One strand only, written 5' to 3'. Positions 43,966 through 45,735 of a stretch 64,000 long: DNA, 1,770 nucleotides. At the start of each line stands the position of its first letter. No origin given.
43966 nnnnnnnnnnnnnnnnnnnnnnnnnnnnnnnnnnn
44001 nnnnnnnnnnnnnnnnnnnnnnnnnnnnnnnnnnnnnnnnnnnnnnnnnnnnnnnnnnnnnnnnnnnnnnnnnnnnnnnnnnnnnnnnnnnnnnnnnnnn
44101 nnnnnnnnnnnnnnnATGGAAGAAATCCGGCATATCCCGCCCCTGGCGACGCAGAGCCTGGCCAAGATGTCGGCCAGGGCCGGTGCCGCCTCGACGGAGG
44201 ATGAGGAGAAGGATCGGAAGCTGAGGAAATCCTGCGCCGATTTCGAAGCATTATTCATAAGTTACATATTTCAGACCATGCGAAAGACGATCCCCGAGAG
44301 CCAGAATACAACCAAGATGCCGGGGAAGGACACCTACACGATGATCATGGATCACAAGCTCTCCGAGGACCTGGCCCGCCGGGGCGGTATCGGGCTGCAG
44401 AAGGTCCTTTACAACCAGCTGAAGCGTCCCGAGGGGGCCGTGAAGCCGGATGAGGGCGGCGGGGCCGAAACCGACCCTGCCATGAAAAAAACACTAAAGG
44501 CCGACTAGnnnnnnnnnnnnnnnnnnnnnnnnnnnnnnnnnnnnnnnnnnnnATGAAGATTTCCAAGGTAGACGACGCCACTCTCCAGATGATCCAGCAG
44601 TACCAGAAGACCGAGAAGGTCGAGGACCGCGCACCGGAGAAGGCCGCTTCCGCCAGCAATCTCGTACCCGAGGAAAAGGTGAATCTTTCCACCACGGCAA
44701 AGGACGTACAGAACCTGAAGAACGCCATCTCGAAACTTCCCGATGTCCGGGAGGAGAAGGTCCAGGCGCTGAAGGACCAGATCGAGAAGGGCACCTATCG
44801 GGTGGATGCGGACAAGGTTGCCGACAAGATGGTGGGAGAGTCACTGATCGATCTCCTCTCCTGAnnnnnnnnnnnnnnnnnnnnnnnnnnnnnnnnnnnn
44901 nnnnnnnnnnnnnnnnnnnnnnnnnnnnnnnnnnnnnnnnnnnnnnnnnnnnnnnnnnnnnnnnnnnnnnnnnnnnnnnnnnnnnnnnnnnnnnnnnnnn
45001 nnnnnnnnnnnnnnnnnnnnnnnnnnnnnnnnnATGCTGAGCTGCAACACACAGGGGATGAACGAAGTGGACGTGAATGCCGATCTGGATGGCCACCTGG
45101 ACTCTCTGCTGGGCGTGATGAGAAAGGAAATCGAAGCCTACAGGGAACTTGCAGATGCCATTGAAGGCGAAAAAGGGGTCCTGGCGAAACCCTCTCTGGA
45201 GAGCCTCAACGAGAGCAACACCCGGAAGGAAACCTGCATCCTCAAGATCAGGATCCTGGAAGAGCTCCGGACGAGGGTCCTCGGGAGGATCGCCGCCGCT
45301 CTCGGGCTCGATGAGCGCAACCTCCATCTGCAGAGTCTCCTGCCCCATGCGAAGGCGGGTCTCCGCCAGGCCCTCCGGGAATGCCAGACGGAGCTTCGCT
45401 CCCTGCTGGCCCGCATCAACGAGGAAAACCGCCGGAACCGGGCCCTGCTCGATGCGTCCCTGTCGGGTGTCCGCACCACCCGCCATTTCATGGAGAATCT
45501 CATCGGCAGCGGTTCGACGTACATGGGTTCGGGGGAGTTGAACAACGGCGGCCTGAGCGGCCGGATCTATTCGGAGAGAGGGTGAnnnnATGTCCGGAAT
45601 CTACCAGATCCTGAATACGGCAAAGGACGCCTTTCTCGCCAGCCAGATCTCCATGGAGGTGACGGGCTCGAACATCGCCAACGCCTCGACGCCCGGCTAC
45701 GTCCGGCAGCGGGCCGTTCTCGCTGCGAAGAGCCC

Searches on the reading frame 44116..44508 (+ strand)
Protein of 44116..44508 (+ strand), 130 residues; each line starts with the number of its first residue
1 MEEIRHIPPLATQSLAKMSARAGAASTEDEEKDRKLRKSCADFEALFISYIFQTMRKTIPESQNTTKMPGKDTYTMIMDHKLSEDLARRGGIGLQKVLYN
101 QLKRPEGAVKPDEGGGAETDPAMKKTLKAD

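Call 23: search_protein_families(library=pfam, proteins=[window:44116-44508:+], max_evalue=0.001)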
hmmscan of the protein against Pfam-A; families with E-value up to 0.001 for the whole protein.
window:44116-44508:+ (130 aa): 1 family
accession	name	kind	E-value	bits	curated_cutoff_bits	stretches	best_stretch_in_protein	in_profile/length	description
PF10135.14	Rod-binding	-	1.2e-09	39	25.1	1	54-101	2-51/51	Rod binding protein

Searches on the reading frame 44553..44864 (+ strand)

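Call 23: search_protein_families(library=pfam, proteins=[window:44553-44864:+], max_evalue=0.001)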
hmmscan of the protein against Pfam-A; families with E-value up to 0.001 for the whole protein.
window:44553-44864:+ (103 aa): 1 family
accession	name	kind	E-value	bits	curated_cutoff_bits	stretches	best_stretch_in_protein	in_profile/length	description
PF04316.19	FlgM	-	1.6e-21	76.7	25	1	42-94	2-54/55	Anti-sigma-28 factor, FlgM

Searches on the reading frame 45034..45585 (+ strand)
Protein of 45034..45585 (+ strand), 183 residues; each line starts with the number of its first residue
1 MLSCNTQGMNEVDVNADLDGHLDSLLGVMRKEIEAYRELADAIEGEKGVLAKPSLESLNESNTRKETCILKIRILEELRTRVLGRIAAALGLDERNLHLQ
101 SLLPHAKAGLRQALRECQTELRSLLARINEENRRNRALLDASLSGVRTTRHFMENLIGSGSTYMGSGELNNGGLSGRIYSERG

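Call 23: search_protein_families(library=pfam, proteins=[window:45034-45585:+], max_evalue=0.001)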
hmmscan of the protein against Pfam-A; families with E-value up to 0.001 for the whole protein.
window:45034-45585:+ (183 aa): 1 family
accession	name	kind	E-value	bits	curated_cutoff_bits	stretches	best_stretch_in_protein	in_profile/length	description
PF05130.17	FlgN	-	1.1e-22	81.5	30.5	1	22-170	3-146/147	FlgN protein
